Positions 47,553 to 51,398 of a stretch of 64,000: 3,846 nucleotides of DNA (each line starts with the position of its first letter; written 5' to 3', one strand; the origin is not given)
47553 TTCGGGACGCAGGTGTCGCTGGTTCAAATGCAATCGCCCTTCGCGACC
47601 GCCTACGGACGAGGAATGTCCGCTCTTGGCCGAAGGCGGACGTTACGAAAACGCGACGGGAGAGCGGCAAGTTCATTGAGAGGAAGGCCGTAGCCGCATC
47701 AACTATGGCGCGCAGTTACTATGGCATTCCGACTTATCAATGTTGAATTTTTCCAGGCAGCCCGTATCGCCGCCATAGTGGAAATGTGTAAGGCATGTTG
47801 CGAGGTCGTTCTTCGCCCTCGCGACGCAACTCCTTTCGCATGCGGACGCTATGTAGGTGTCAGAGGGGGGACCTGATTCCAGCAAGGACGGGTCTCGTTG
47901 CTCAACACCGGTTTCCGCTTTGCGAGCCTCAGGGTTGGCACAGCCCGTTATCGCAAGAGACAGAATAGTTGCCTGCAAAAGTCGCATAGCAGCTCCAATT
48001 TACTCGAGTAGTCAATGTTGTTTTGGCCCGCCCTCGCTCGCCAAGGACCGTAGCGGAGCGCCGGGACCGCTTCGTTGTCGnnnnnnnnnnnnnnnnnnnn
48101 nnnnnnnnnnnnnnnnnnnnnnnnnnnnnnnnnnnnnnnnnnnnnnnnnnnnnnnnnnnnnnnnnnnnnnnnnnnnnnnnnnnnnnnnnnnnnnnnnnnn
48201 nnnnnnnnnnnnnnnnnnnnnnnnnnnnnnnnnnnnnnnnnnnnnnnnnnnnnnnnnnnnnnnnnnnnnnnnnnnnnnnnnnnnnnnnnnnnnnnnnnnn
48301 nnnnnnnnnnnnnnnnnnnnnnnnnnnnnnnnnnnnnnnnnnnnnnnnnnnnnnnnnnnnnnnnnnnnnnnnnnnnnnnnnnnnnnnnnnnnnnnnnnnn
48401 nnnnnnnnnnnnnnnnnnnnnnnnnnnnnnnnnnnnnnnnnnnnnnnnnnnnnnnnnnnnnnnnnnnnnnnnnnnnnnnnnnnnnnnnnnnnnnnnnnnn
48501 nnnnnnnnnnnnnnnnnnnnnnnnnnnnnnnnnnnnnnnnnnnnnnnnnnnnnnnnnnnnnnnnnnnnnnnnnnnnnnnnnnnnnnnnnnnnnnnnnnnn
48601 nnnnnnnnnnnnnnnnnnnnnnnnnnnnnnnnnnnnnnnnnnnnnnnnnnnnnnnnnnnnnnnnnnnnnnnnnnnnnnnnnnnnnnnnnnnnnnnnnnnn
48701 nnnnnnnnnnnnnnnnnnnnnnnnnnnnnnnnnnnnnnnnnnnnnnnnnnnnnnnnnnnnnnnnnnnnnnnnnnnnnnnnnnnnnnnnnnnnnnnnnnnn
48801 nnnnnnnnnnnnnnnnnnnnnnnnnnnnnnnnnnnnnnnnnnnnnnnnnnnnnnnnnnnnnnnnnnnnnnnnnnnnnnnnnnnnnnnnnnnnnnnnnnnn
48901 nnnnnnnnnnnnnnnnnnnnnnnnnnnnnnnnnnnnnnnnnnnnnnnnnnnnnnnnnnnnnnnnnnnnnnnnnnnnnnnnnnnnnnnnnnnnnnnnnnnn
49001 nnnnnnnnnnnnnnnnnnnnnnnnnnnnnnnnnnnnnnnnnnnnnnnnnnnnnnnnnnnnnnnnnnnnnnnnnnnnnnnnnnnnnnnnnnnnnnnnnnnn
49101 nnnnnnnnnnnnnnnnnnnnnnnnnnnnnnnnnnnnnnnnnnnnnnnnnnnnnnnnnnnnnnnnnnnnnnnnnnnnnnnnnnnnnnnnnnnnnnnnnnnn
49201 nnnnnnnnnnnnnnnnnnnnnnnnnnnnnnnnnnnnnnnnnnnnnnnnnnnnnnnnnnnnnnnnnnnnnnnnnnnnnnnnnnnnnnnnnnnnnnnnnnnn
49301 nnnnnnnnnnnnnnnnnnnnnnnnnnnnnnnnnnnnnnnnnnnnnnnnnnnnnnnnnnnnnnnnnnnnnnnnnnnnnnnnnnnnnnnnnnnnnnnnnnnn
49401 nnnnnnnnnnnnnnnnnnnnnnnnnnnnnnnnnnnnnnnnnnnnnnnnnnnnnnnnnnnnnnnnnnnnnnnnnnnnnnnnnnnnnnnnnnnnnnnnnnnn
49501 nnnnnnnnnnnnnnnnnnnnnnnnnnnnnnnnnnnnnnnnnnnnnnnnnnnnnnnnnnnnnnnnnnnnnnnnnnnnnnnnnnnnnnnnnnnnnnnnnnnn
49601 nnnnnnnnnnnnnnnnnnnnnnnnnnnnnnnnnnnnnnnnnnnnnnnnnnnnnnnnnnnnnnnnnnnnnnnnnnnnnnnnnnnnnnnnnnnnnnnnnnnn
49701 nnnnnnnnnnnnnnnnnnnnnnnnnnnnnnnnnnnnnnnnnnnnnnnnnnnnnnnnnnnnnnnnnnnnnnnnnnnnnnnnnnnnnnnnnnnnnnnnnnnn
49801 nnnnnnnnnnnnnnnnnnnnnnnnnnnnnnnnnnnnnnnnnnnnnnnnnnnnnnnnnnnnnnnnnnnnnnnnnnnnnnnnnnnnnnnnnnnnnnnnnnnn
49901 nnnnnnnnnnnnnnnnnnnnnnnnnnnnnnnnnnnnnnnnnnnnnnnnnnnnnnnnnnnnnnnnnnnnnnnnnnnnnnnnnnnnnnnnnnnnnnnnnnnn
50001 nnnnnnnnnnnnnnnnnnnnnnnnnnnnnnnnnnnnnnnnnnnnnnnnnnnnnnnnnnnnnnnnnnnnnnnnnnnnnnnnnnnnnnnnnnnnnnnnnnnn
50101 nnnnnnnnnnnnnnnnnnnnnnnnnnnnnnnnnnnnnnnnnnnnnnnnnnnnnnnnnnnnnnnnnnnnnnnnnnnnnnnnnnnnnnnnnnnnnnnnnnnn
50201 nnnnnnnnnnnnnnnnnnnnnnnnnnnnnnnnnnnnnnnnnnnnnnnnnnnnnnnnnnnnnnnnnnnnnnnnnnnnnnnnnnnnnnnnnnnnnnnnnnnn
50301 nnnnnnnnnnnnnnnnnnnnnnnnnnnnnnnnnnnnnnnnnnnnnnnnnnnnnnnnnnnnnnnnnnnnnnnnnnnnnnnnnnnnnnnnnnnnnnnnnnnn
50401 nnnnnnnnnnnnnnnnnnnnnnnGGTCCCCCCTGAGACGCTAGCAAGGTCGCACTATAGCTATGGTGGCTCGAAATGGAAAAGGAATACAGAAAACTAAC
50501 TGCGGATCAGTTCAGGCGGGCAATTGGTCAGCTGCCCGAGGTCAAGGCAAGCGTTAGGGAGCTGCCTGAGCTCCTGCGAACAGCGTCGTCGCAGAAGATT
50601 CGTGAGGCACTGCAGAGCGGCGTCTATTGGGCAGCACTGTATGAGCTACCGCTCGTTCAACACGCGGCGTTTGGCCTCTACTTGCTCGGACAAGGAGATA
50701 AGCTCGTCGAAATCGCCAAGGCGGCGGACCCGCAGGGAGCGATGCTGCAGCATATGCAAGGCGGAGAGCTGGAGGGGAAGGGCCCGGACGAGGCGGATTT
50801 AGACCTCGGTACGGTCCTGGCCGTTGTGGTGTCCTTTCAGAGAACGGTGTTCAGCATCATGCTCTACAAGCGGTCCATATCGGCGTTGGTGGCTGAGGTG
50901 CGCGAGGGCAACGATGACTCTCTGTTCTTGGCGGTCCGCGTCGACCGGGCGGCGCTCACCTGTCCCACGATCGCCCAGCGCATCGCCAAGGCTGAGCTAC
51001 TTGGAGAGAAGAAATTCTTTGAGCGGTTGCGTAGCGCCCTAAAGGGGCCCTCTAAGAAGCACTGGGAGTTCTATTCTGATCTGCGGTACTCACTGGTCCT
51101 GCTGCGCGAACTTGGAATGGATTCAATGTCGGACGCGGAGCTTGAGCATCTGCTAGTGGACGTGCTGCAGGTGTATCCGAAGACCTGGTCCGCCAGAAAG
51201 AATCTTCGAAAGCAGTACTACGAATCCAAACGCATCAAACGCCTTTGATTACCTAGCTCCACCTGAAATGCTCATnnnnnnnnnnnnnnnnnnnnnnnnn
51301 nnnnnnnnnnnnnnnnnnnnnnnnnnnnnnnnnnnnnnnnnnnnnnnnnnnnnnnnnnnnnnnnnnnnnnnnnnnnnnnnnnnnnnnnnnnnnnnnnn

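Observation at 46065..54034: About 8-kb integrative island inserted in the anticodon-loop-to-3'-end half of tRNA-Asn, bounded by a perfect 46-bp direct repeat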

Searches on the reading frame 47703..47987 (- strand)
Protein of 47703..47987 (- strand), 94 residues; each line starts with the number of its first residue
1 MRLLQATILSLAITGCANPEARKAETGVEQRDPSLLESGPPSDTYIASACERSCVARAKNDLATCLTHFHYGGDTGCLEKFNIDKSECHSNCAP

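Call 9: search_protein_families(library=pfam, proteins=[window:47703-47987:-], max_evalue=0.01)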
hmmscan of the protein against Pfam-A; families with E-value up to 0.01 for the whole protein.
window:47703-47987:- (94 aa): 0 families

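Call 10: search_protein_families(library=padloc, proteins=[window:47703-47987:-], max_evalue=0.01)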
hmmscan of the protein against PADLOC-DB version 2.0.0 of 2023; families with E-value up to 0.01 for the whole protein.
window:47703-47987:- (94 aa): 0 families

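Call 11: search_protein_families(library=phrogs, proteins=[window:47703-47987:-], max_evalue=0.1)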
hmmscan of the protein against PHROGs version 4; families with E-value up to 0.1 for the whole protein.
window:47703-47987:- (94 aa): 0 families

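Call 12: search_protein_families(library=ncbifam, proteins=[window:47703-47987:-], max_evalue=0.1)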
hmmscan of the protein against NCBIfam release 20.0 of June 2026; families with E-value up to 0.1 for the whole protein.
window:47703-47987:- (94 aa): 0 families

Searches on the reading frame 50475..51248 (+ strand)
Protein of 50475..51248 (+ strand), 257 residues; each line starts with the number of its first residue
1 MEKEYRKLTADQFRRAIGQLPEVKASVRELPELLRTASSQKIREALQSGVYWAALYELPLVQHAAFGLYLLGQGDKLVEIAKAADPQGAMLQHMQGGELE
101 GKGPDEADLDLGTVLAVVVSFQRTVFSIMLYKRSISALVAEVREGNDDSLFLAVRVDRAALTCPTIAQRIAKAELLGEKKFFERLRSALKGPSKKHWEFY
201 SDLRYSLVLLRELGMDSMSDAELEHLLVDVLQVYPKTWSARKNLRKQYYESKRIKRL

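Call 9: search_protein_families(library=pfam, proteins=[window:50475-51248:+], max_evalue=0.01)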
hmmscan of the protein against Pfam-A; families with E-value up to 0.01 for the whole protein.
window:50475-51248:+ (257 aa): 0 families

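Call 10: search_protein_families(library=padloc, proteins=[window:50475-51248:+], max_evalue=0.01)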
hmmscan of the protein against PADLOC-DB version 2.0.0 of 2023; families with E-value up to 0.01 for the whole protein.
window:50475-51248:+ (257 aa): 0 families

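Call 11: search_protein_families(library=phrogs, proteins=[window:50475-51248:+], max_evalue=0.1)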
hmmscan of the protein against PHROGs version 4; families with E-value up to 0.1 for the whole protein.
window:50475-51248:+ (257 aa): 0 families

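Call 12: search_protein_families(library=ncbifam, proteins=[window:50475-51248:+], max_evalue=0.1)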
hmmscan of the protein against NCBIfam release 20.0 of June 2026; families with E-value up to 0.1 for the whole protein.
window:50475-51248:+ (257 aa): 0 families

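Call 46: find_homologous_proteins(query=window:50475-51248:+)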
Query window:50475-51248:+ (257 aa): 183 proteins with E <= 0.001 among 2736 candidates; the best 120 are listed.
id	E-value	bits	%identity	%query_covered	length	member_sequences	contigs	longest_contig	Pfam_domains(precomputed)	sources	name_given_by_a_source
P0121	3.4e-161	552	100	100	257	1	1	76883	-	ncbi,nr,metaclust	ncbi:hypothetical protein AYO46_00745 [Betaproteobacteria bacterium SCGC AG-212-J23]|nr:hypothetical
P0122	6.5e-124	430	75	100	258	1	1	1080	-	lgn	-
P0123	7.8e-120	417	75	100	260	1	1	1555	-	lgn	-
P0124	4.1e-114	398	72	100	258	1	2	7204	-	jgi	jgi:hypothetical protein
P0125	7.3e-114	398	71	100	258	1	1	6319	-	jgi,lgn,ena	-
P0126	8.6e-114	397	70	99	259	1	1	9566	-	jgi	jgi:hypothetical protein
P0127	9.5e-112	391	70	99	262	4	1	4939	-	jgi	jgi:hypothetical protein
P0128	9.6e-112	391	70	99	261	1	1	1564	-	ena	-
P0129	9.2e-109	381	68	100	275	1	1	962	-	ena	-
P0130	2.0e-106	373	73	94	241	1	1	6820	-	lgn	-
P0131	1.2e-105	371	67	100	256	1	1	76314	-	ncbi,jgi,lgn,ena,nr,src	ncbi:MAG TPA: hypothetical protein VFB08_21530 [Burkholderiales bacterium]|nr:hypothetical protein [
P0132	1.5e-105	370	68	100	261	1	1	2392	-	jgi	jgi:hypothetical protein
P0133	2.6e-103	363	65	99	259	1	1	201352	-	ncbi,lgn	-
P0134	3.5e-103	363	66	99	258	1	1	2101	-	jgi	-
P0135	9.7e-99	348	65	99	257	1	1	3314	-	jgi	-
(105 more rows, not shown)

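Call 49: search_solved_structures(query=A5, max_evalue=10)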
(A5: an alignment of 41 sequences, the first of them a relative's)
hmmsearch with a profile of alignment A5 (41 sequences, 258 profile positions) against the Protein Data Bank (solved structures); distinct sequences matched with E-value up to 10: 2.
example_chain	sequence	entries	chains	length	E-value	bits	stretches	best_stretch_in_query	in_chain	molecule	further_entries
9jm8_A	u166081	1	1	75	0.13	15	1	22-86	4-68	LRD-7A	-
2wqh_A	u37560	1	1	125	1.9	11.1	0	230-246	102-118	CTPR3Y3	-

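Call 56: predict_structure(alignment_id=A5)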
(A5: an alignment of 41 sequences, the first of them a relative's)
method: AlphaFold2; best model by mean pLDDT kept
length: 257 residues; sequences in the alignment: 41
mean_pLDDT: 84.7   pTM: 0.82
mean pLDDT of the five models: 84.7, 81.3, 80.5, 77.2, 72.1
residues with pLDDT >= 90: 88; 70-90: 149; 50-70: 20; < 50: 0
segments of 3 or more residues with pLDDT < 50: none
pLDDT, mean of each block of 10 residues (from residue 1): 69 80 80 78 78 95 91 88 88 76 77 89 90 94 97 96 98 98 97 72 81 73 81 81 81 70
secondary structure, 60 per line:
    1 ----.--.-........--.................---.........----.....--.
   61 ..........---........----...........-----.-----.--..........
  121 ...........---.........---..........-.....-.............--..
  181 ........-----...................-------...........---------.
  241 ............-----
elements in order: H10-17 H20-36 H40-48 H53-57 H60-70 H74-81 H86-96 H111-131 H135-143 H147-156 H158-162 H164-176 H179-188 H194-212 H220-230 H240-252

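Call 59: fold_search(model_id=the predicted structure, library=pdb)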
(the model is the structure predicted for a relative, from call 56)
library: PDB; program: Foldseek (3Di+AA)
matches with E <= 10: 26; with E <= 0.001: 0
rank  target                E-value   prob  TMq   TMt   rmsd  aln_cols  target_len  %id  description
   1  5tsb                  3.5e+00  0.06  0.17  0.19  19.3       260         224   13  Crystal structure of the Zrt-/Irt-like protein from Bordetella bronchiseptica with bound Cd2+ (released 2017-09-20)
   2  4dj9_A                4.2e+00  0.05  0.14  0.14  22.6       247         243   11  Human vinculin head domain Vh1 (residues 1-258) in complex with the talin vinculin binding site 50 (VBS50, residues 20 (released 2012-02-29)
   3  5z9j_B                4.2e+00  0.04  0.15  0.12  15.0       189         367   15  Identification of the functions of unusual cytochrome p450-like monooxygenases involved in microbial secondary metabli (released 2019-02-06)
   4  9fwa                  5.0e+00  0.04  0.15  0.17  21.1       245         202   11  Retroaldolase 36 (RAD36) (released 2025-07-09)
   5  3k5q_A                5.9e+00  0.04  0.14  0.10  19.0       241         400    9  Crystal structure of FBF-2/FBE complex (released 2009-11-03)
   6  8ad0_B                5.9e+00  0.02  0.11  0.08  16.6       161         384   19  X-ray structure of Na+-NQR from Vibrio cholerae in different conformation at 3.1 A (released 2023-07-12)
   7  3mvu                  6.2e+00  0.03  0.16  0.17  15.6       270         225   14  Crystal structure of a TenA family transcription regulator (TM1040_3656) from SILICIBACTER SP. TM1040 at 1.80 A resoluti (released 2010-05-26)
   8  1jdh_A                6.2e+00  0.02  0.11  0.07  19.5       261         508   14  CRYSTAL STRUCTURE OF BETA-CATENIN AND HTCF-4 (released 2001-12-05)
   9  3tj6_A                6.5e+00  0.02  0.13  0.13  24.0       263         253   12  human vinculin head domain (Vh1, residues 1-258) in complex with the vinculin binding site of the surface cell antigen (released 2011-09-07)
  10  5lm2_A                6.5e+00  0.01  0.10  0.09  35.6       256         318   15  Crystal Structure of HD-PTP phosphatase (released 2016-11-30)
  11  7rtw_A                7.0e+00  0.01  0.10  0.08  32.4       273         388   14  Cryo-EM structure of a TTYH3 cis-dimer (released 2021-08-25)
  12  6bns_B                7.3e+00  0.01  0.10  0.10  20.9       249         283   10  STRUCTURE OF HUMAN PREGNANE X RECEPTOR LIGAND BINDING DOMAIN BOUND TETHERED WITH SRC co-activator peptide and Compound (released 2017-12-20)
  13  9j0n_V                7.7e+00  0.03  0.17  0.10  18.4       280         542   13  Paused elongation complex of mammalian RNA polymerase II with nucleosome (PEC2-nuc) (released 2025-02-05)
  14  5czy                  8.4e+00  0.02  0.13  0.09  16.6       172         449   14  Crystal structure of LegAS4 (released 2015-09-23)
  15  2bct                  8.4e+00  0.02  0.17  0.11  18.9       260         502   13  THE ARMADILLO REPEAT REGION FROM MURINE BETA-CATENIN (released 1997-10-15)
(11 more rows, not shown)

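Call 85: fold_search(model_id=the predicted structure, library=viral)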
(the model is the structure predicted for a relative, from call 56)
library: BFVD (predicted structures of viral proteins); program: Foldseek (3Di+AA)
matches with E <= 10: 24; with E <= 0.001: 0
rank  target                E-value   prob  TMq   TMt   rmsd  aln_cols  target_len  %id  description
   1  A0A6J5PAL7            2.8e+00  0.03  0.13  0.07  23.9       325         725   13  Uncharacterized protein [uncultured Caudovirales phage]
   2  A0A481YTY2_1          5.0e+00  0.04  0.18  0.09  17.5       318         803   13  DNA topoisomerase 1 [Marseillevirus LCMAC101]
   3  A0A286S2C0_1          5.0e+00  0.02  0.12  0.06  20.0       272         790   12  Tape measure protein [Arthrobacter phage Molivia]
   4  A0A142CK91            5.7e+00  0.03  0.14  0.13  19.9       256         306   15  (no name in the UniProt tables at hand)
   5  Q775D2                5.7e+00  0.02  0.12  0.13  38.0       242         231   14  Bbp12 [Bordetella phage BPP-1]
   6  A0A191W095            5.7e+00  0.02  0.14  0.16  18.0       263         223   14  p5 [Emaravirus cercidis]
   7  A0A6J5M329            5.9e+00  0.02  0.14  0.08  22.1       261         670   14  Uncharacterized protein [uncultured Caudovirales phage]
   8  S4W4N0                6.2e+00  0.03  0.15  0.12  18.7       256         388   13  Ankyrin repeat domain containing protein [Pandoravirus salinus]
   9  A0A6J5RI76            6.7e+00  0.02  0.16  0.07  22.4       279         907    9  Uncharacterized protein [uncultured Caudovirales phage]
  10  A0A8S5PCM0            6.7e+00  0.01  0.15  0.13  22.0       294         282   12  Uncharacterized protein [Myoviridae sp. ctBrv3]
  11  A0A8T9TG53            6.7e+00  0.01  0.11  0.07  25.6       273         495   11  (no name in the UniProt tables at hand)
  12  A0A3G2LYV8            7.0e+00  0.03  0.15  0.11  15.3       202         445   11  Nucleoprotein [maize Iranian mosaic virus]
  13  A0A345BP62            7.3e+00  0.01  0.12  0.09  24.0       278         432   12  (no name in the UniProt tables at hand)
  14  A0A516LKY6            7.7e+00  0.01  0.11  0.11  26.7       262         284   13  (no name in the UniProt tables at hand)
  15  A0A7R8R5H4            8.0e+00  0.02  0.16  0.13  19.2       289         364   14  Uncharacterized protein [Klebsiella phage vB_KvM-Eowyn]
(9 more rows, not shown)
